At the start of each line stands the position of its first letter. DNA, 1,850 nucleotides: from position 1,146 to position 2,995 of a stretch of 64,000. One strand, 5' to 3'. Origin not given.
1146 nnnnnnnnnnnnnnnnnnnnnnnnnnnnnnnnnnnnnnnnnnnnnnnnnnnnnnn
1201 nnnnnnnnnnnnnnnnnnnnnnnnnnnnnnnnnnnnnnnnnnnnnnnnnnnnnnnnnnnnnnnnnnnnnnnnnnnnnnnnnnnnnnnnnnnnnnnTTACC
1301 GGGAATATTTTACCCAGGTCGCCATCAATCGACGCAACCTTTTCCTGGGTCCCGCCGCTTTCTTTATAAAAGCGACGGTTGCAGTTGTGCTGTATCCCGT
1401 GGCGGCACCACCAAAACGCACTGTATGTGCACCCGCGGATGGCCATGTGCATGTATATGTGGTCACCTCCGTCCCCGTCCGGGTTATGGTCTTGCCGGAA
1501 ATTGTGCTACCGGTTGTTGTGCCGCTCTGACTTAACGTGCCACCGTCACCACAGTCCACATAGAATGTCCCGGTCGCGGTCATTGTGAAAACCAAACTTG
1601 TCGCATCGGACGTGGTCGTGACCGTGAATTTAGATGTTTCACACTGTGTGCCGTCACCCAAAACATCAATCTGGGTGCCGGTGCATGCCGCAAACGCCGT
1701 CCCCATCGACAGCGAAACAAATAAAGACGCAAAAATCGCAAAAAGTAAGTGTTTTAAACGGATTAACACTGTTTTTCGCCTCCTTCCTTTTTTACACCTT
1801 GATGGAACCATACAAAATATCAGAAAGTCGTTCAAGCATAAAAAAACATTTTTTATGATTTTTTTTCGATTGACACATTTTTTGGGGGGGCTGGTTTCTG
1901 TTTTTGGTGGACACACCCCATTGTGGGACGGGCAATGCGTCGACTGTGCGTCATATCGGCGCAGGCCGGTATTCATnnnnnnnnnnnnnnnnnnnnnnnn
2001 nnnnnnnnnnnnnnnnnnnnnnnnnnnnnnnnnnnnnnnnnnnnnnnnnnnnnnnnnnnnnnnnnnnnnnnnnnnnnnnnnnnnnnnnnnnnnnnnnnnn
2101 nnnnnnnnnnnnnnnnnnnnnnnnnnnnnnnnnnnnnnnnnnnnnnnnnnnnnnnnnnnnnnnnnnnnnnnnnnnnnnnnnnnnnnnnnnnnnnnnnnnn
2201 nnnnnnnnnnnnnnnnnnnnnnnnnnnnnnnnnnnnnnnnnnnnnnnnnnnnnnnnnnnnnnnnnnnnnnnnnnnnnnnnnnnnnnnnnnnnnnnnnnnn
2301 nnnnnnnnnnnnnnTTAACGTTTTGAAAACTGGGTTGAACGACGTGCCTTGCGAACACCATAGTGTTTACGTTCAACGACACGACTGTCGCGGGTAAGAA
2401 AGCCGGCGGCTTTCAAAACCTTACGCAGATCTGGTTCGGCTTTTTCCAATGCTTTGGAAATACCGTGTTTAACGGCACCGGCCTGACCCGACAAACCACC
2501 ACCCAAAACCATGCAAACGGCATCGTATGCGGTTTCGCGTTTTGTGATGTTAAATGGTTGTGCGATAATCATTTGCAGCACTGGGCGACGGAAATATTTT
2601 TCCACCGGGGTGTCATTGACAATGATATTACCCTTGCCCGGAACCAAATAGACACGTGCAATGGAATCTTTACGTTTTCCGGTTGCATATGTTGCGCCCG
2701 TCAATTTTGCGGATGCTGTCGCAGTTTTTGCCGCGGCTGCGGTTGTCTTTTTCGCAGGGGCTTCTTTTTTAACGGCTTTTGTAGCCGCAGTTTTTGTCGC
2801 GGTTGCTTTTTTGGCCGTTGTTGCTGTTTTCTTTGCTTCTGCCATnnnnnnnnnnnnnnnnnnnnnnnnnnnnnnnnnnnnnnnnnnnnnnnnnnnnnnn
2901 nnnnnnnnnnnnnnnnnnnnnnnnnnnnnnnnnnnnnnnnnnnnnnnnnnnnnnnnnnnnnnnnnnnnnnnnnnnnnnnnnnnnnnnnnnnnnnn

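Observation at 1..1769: Giant secreted DUF285-like repeat protein gene with internal module duplication and a frame-breaking 10-nt indel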

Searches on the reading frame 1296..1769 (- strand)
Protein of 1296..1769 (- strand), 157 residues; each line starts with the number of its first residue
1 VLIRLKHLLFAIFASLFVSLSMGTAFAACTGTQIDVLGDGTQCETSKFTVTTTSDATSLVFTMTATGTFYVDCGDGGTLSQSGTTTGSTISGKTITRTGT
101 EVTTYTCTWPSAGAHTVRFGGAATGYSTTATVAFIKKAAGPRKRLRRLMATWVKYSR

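Call 12: find_encoding_contigs(protein=window:1296-1769:-, flank=10000, max_places=10)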
Protein window:1296-1769:- (157 aa): no gene with exactly this product is on record in the collection.

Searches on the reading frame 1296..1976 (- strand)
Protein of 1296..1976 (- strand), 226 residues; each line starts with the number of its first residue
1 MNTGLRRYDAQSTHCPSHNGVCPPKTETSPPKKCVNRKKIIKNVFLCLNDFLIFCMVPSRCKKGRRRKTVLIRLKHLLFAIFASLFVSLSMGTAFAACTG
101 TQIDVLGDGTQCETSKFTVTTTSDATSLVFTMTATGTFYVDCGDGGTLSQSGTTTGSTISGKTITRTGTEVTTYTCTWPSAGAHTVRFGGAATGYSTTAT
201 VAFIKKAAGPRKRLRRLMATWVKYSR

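Call 71: find_encoding_contigs(protein=window:1296-1976:-, flank=10000, max_places=10)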
Protein window:1296-1976:- (226 aa): no gene with exactly this product is on record in the collection.
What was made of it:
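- The truncated products are not on record as called genes in any indexed assembly (calls 12, 71).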

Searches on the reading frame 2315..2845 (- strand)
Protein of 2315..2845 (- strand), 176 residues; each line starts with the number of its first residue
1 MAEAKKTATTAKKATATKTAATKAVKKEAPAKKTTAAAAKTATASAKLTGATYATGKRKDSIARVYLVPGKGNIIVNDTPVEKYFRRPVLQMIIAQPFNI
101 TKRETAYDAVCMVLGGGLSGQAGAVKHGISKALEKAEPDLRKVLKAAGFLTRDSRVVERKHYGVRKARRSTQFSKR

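Call 9: find_encoding_contigs(protein=window:2315-2845:-, flank=10000, max_places=10)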
Protein window:2315-2845:- (176 aa): 5 contigs read that carry it; 1 place shown.
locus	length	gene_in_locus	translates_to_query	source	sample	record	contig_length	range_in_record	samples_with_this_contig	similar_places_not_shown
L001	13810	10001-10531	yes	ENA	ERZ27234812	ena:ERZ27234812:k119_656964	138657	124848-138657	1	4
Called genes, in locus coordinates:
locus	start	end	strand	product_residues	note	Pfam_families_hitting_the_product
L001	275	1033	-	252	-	-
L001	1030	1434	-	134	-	PF02472:ExbD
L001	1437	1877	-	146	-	PF01618:MotA_ExbB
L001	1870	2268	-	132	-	PF13279:4HBT_2, PF03061:4HBT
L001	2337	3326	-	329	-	PF05496:RuvB_N, PF01078:Mg_chelatase (faint), PF13173:AAA_14 (weak), PF00004:AAA, PF07728:AAA_5, PF17864:AAA_lid_4, PF05491:WHD_RuvB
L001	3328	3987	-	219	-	PF02129:Peptidase_S15, PF00561:Abhydrolase_1, PF12697:Abhydrolase_6 (weak), PF12146:Hydrolase_4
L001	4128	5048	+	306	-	-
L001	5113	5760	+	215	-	PF00072:Response_reg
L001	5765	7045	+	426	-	PF00672:HAMP (faint), PF00512:HisKA, PF02518:HATPase_c, PF13589:HATPase_c_3 (faint)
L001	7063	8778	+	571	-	PF03485:Arg_tRNA_synt_N, PF00750:tRNA-synt_1d, PF05746:DALR_1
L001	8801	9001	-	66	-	-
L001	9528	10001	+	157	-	PF00572:Ribosomal_L13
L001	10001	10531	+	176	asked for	PF00380:Ribosomal_S9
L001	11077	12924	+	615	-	-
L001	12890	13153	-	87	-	-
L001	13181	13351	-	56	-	-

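Call 13: find_homologous_proteins(query=L001:11077-12921:+, max_evalue=0.00001)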
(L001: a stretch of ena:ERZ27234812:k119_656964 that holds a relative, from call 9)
Query L001:11077-12921:+ (615 aa): 702 proteins with E <= 0.00001 among 8000 candidates; the best 120 are listed.
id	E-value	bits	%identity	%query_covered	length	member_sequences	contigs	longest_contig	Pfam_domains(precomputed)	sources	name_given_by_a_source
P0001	0.0e+0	1149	61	72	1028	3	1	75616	PF03382.21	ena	-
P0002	0.0e+0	1047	100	78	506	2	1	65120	-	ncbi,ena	-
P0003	0.0e+0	1033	52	99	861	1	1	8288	-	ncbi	-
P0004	7.4e-198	677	54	62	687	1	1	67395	-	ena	-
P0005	7.1e-193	661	44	99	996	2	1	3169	-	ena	-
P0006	7.2e-180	618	50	62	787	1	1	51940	-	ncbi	-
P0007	2.5e-178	613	42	60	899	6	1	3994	-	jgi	jgi:hypothetical protein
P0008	2.9e-174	599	49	73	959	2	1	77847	-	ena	-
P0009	3.3e-168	579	65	71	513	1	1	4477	PF03382.21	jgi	-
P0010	7.4e-167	575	61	43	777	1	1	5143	-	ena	-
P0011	4.0e-151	523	57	41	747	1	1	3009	-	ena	-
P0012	2.9e-147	510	36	92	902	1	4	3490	-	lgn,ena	-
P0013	9.0e-147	509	37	100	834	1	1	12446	-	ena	-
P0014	1.3e-143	498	42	57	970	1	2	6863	-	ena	-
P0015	5.2e-141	490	52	62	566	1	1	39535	-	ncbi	-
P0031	1.0e-109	386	35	90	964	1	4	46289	PF18911.7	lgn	-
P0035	9.3e-107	376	35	93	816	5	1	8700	PF00801.27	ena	-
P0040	8.3e-104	367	47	59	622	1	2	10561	PF13306.13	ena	-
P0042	2.3e-101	359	37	91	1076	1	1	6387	PF00801.27,PF18911.7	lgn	-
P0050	4.4e-94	335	36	92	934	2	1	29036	PF00801.27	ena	-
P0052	5.9e-94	334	42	41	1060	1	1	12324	PF00801.27,PF18911.7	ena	-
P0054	6.4e-93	331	36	89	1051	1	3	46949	PF00801.27,PF18911.7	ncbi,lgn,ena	-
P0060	1.8e-89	319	35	93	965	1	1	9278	PF00801.27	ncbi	-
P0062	5.5e-88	315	31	91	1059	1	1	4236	PF00801.27,PF18911.7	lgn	-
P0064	1.6e-87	313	48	64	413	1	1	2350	PF13306.13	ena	-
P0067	4.6e-86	308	36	90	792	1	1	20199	PF00801.27,PF18911.7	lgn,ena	-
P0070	1.3e-85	307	35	89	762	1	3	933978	PF00801.27,PF18911.7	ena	-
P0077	5.8e-83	298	36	89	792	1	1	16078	PF00801.27,PF18911.7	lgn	-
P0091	1.2e-76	277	33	92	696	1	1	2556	PF00801.27,PF18911.7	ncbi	-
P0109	1.7e-70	257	35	89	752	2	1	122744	PF00801.27,PF18911.7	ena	-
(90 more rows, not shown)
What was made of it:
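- On PKD / Ig-like domain (for module A): Some homologues carry PF00801 or PF18911 (call 13).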

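Call 15: find_encoding_contigs(protein=P0002, flank=10000, max_places=10)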
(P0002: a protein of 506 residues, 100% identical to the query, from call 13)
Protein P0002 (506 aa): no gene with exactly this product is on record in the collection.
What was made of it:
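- Tried and rejected: None is on record (calls 12, 15, 71), so the window's own source contig and its extra ~1.1 kb could not be fetched.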

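Call 16: list_cluster_members(proteins=[P0002, P0001, P0003])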
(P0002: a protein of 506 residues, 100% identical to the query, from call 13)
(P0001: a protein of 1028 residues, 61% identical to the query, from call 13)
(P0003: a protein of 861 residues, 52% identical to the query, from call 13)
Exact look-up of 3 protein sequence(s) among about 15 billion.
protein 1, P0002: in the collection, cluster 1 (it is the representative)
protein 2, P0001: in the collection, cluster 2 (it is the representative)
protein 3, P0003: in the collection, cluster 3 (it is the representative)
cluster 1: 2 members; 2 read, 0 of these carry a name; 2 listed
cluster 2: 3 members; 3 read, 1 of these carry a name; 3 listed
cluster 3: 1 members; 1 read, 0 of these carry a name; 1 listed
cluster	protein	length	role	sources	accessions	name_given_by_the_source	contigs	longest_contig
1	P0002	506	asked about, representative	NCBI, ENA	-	-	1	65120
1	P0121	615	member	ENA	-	-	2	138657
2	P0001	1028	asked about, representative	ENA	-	-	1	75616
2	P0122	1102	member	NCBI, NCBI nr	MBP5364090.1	MAG: BspA family leucine-rich repeat surface protein [Alphaproteobacteria bacterium] | BspA family leucine-rich repeat surface protein [Alphaproteobacteria bacterium]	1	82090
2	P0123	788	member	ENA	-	-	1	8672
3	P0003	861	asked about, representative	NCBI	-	-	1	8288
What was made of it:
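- Closest known: BspA-type leucine-rich repeat surface proteins. Same: NCBI names the closest relative 'BspA family leucine-rich repeat surface protein' (call 16).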

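Call 17: find_encoding_contigs(protein=P0121, flank=10000, max_places=10)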
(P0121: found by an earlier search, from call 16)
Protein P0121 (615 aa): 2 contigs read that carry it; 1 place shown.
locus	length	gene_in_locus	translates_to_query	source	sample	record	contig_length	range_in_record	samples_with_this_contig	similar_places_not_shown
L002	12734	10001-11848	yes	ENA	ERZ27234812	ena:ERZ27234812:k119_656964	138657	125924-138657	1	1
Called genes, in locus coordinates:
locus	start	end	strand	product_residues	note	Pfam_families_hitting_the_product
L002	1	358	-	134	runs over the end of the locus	PF02472:ExbD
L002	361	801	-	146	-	PF01618:MotA_ExbB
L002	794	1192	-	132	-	PF13279:4HBT_2, PF03061:4HBT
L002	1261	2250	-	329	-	PF05496:RuvB_N, PF01078:Mg_chelatase (faint), PF13173:AAA_14 (weak), PF00004:AAA, PF07728:AAA_5, PF17864:AAA_lid_4, PF05491:WHD_RuvB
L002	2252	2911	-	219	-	PF02129:Peptidase_S15, PF00561:Abhydrolase_1, PF12697:Abhydrolase_6 (weak), PF12146:Hydrolase_4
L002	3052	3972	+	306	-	-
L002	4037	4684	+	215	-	PF00072:Response_reg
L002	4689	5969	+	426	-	PF00672:HAMP (faint), PF00512:HisKA, PF02518:HATPase_c, PF13589:HATPase_c_3 (faint)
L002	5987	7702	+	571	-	PF03485:Arg_tRNA_synt_N, PF00750:tRNA-synt_1d, PF05746:DALR_1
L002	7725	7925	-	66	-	-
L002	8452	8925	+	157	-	PF00572:Ribosomal_L13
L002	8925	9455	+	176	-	PF00380:Ribosomal_S9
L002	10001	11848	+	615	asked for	-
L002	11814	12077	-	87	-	-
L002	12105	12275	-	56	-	-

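Call 63: search_protein_families(library=pfam, proteins=[P0122, P0003], max_evalue=0.01)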
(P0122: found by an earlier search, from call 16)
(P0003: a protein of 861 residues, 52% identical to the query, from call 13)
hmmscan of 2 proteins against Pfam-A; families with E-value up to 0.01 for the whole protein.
P0122 (1102 aa): 2 families
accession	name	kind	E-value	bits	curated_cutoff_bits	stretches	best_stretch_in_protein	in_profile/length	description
PF03382.20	DUF285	-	1.9e-15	57.1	25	3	236-351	18-109/120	Mycoplasma protein of unknown function, DUF285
PF08803.17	ydhR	-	0.0034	17.8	27.1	0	338-377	55-94/96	Putative mono-oxygenase ydhR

P0003 (861 aa): 2 families
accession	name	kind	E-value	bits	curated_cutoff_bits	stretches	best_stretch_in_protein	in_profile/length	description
PF05187.19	Fer4_ETF_QO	-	0.00018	22.1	24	1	719-788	30-94/104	Electron transfer flavoprotein-ubiquinone oxidoreductase, 4Fe-4S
PF13306.12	LRR_5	-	0.00056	20.3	27.7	0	171-256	21-101/127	BspA type Leucine rich repeat region (6 copies)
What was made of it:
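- On BspA-type LRR (Pfam LRR_5): The relative P0003 scores 20.3 bits, below its 27.7 cut-off (call 63).
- The closest full-length relative P0122 (MBP5364090.1, named 'BspA family leucine-rich repeat surface protein') hits DUF285 at 57 bits (calls 16, 63).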
